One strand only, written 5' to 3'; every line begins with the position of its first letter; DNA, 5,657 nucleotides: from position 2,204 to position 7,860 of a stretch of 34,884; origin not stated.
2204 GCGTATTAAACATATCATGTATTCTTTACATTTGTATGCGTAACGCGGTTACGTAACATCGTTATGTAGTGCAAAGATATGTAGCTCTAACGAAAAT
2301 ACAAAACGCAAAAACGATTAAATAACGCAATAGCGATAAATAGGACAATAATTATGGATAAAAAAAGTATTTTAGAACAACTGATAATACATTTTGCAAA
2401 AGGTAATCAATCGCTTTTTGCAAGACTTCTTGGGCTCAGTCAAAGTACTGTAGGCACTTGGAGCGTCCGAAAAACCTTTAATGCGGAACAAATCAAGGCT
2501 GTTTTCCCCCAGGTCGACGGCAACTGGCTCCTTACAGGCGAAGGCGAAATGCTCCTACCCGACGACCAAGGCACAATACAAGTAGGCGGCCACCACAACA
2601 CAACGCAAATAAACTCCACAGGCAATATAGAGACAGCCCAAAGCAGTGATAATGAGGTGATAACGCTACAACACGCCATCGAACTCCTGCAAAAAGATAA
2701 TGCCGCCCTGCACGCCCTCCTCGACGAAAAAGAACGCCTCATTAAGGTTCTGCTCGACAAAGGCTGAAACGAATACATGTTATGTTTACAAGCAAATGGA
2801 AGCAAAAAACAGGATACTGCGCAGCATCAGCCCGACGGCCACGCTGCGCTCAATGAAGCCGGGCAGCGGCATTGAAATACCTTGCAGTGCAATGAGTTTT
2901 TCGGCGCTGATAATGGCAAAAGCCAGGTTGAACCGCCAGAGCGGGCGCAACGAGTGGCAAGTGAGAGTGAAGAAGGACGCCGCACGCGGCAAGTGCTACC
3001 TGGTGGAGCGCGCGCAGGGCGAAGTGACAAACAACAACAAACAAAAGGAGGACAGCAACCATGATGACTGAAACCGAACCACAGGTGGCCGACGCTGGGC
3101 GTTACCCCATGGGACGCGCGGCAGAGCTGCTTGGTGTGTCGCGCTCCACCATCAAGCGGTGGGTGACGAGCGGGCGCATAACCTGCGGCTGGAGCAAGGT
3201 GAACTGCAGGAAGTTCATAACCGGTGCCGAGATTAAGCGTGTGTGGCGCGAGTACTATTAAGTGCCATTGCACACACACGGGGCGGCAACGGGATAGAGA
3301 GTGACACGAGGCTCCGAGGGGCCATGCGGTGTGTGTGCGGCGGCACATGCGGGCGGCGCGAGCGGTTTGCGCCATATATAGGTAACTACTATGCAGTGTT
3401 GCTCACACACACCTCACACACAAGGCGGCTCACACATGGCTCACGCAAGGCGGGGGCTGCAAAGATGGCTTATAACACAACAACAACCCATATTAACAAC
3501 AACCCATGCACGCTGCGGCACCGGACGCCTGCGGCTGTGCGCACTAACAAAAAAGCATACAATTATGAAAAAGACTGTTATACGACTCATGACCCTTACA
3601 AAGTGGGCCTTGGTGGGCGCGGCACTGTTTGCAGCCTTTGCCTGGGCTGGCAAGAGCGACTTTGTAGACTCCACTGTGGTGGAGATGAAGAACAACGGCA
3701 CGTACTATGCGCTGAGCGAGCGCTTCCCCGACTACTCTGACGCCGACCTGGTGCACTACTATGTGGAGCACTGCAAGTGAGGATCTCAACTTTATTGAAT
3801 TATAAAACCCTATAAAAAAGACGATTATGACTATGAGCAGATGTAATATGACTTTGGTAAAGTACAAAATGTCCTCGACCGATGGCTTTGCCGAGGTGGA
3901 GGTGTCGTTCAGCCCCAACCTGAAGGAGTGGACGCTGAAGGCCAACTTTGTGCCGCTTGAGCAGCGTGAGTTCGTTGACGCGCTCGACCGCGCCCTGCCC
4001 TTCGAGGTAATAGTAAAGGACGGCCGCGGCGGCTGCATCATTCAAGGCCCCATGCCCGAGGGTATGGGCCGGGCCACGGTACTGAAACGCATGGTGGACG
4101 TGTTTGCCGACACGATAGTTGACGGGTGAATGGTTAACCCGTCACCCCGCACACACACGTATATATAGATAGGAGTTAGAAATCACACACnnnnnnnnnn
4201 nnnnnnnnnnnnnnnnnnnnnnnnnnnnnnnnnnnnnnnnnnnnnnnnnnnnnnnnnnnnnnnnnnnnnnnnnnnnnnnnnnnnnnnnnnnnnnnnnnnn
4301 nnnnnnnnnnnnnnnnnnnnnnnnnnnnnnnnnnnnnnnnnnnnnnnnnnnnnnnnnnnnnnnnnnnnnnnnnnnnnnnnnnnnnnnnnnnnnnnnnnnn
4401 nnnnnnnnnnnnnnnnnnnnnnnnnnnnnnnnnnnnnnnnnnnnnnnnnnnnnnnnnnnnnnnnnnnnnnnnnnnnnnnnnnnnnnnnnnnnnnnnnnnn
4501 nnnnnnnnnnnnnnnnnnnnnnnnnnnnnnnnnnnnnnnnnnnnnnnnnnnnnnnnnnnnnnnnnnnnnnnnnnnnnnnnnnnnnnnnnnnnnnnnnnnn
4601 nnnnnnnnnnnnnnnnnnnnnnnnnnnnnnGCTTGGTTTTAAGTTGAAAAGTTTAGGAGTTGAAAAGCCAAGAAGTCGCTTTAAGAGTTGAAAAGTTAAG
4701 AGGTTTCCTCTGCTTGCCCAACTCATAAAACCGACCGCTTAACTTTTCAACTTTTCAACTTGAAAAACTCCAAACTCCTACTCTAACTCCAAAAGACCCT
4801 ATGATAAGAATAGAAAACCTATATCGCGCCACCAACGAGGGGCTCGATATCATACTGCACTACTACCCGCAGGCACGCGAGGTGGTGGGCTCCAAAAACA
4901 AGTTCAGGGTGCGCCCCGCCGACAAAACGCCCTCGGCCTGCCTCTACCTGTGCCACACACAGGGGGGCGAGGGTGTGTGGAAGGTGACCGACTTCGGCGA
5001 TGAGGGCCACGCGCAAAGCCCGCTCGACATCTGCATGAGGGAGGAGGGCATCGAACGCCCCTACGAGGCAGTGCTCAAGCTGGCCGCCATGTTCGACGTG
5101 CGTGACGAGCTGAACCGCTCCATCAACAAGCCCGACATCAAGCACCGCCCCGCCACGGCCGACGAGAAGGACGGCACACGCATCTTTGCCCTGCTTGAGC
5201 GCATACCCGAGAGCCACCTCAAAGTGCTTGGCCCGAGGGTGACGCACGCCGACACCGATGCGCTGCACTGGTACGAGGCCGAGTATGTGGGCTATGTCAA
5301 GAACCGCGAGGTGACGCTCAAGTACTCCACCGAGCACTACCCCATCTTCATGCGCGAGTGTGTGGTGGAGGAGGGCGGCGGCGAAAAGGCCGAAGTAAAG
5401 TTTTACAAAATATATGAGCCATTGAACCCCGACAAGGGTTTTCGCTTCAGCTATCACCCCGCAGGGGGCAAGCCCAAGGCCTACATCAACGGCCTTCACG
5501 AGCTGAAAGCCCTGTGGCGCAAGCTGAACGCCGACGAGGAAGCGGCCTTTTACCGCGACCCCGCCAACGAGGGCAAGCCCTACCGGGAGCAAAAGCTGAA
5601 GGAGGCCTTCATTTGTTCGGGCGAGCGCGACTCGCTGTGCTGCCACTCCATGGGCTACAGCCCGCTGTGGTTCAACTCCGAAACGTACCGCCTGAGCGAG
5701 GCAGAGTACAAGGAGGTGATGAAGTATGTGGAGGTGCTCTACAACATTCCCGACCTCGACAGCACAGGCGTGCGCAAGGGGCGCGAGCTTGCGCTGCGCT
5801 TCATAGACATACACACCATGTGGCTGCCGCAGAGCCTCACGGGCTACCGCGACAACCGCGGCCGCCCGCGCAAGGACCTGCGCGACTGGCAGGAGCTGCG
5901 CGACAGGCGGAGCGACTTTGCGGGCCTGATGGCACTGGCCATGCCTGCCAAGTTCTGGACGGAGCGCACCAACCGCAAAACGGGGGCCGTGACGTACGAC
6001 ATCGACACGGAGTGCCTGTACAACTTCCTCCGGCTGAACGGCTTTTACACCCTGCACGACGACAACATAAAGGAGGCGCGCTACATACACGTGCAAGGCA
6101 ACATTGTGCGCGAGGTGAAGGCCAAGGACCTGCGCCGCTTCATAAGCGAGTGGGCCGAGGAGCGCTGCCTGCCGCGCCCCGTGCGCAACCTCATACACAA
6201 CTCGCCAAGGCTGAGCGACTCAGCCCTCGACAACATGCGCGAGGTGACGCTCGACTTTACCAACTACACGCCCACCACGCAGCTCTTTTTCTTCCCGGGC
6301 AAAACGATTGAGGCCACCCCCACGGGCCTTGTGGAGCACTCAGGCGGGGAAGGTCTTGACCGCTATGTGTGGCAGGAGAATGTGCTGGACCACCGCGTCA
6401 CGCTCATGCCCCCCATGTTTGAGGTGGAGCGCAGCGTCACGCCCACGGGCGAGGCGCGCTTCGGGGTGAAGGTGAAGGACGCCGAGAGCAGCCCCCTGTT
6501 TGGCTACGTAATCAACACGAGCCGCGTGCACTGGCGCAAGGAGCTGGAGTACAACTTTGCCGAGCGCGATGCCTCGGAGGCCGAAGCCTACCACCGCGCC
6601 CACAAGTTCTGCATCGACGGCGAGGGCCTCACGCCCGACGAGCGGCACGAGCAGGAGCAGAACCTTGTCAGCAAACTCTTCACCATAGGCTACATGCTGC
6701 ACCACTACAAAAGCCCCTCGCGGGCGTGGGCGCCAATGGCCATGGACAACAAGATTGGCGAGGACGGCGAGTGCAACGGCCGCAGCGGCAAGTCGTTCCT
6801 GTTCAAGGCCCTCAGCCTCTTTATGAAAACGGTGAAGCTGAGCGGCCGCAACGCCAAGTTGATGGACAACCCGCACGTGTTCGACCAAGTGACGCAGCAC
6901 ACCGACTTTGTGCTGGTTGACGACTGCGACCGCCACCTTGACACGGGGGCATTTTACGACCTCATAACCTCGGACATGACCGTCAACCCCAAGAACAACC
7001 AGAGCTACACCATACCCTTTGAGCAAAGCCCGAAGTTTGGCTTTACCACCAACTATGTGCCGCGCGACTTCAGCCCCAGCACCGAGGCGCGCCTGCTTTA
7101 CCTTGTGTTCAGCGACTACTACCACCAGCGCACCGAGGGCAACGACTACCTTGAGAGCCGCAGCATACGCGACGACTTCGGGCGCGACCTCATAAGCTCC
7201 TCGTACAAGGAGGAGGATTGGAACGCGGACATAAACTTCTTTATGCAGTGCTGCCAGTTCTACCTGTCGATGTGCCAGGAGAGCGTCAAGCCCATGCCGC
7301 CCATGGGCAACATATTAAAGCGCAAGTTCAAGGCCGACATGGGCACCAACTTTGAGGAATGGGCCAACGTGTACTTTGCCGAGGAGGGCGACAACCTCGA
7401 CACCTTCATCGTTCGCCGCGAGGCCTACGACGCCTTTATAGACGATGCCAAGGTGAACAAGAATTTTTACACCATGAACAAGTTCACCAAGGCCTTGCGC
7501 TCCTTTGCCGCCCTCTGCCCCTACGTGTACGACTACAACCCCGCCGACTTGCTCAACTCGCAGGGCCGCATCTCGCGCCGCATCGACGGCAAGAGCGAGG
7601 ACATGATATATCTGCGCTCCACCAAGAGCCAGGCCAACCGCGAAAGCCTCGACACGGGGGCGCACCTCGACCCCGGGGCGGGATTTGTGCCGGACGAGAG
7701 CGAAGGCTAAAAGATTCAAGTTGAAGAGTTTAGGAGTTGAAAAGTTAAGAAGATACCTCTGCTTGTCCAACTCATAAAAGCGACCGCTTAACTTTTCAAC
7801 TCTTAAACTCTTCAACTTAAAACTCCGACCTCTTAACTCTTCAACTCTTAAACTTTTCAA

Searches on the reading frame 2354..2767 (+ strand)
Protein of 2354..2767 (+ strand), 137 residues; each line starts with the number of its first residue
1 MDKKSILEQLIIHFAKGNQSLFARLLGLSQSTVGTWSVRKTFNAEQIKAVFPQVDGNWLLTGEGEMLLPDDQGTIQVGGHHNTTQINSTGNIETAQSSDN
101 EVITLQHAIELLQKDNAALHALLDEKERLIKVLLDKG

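Call 44: search_protein_families(library=phrogs, proteins=[window:2354-2767:+], max_evalue=0.001)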
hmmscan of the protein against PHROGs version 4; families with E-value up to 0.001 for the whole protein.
window:2354-2767:+ (137 aa): 3 families
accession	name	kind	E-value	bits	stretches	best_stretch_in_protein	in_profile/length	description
phrog_4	-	transcription regulation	3.5e-06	27.3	1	7-81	141-205/400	transcriptional repressor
phrog_8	-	transcription regulation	1.2e-05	25.9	1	18-112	172-256/346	transcriptional regulator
phrog_2328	-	transcription regulation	0.00052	20.8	1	14-84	26-100/128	transcriptional repressor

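Call 79: search_protein_families(library=pfam, proteins=[window:2354-2767:+], max_evalue=0.01)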
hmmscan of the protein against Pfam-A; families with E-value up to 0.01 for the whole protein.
window:2354-2767:+ (137 aa): 2 families
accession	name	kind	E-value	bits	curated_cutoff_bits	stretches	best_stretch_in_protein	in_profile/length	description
PF07022.19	Phage_CI_repr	-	2.3e-05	25.1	22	1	19-66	15-64/65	Bacteriophage CI repressor helix-turn-helix domain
PF15943.11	YdaS_toxin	-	0.0031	17.7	30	1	16-50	8-43/65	Bacterial toxin YdaS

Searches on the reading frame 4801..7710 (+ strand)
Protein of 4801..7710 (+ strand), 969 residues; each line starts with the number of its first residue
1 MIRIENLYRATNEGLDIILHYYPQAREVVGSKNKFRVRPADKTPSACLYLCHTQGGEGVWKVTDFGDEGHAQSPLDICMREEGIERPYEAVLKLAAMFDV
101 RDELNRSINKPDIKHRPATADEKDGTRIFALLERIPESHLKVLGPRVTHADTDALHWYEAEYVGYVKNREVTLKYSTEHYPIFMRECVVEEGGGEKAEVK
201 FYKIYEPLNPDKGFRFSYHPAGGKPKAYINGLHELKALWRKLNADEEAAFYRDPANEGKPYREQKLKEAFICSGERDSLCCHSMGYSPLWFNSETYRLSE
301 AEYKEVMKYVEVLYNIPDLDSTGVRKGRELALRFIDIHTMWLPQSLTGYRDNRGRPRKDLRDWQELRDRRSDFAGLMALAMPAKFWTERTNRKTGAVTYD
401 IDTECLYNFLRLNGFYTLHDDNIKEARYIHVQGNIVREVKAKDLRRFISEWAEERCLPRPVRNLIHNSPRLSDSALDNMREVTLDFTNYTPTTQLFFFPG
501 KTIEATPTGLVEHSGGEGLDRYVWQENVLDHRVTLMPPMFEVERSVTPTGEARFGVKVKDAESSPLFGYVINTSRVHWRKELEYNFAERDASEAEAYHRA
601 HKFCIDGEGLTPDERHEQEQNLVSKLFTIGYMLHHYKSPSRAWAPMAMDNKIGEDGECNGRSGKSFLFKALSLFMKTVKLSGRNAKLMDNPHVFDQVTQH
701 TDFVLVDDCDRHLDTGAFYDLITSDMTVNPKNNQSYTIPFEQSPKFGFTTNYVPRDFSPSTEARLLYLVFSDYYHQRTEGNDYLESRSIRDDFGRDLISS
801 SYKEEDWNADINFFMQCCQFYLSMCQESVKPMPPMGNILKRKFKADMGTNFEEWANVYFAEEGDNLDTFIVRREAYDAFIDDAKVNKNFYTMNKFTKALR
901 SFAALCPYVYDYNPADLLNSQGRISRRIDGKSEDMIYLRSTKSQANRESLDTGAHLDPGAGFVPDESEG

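Call 8: search_protein_families(library=pfam, proteins=[window:4801-7710:+], max_evalue=0.001)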
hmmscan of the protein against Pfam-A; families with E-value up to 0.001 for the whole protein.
window:4801-7710:+ (969 aa): 0 families

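Call 44: search_protein_families(library=phrogs, proteins=[window:4801-7710:+], max_evalue=0.001)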
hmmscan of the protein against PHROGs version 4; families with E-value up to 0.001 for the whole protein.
window:4801-7710:+ (969 aa): 1 family
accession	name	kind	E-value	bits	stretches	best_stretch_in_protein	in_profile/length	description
phrog_28855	-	unknown function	1.4e-22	80.9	1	624-860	500-720/804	-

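Call 77: search_protein_families(library=padloc, proteins=[window:4801-7710:+], max_evalue=0.01)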
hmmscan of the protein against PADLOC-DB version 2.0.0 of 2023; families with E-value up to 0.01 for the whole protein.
window:4801-7710:+ (969 aa): 0 families

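Call 78: search_protein_families(library=ncbifam, proteins=[window:4801-7710:+], max_evalue=0.01)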
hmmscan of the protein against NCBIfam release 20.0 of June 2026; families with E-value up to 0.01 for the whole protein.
window:4801-7710:+ (969 aa): 0 families
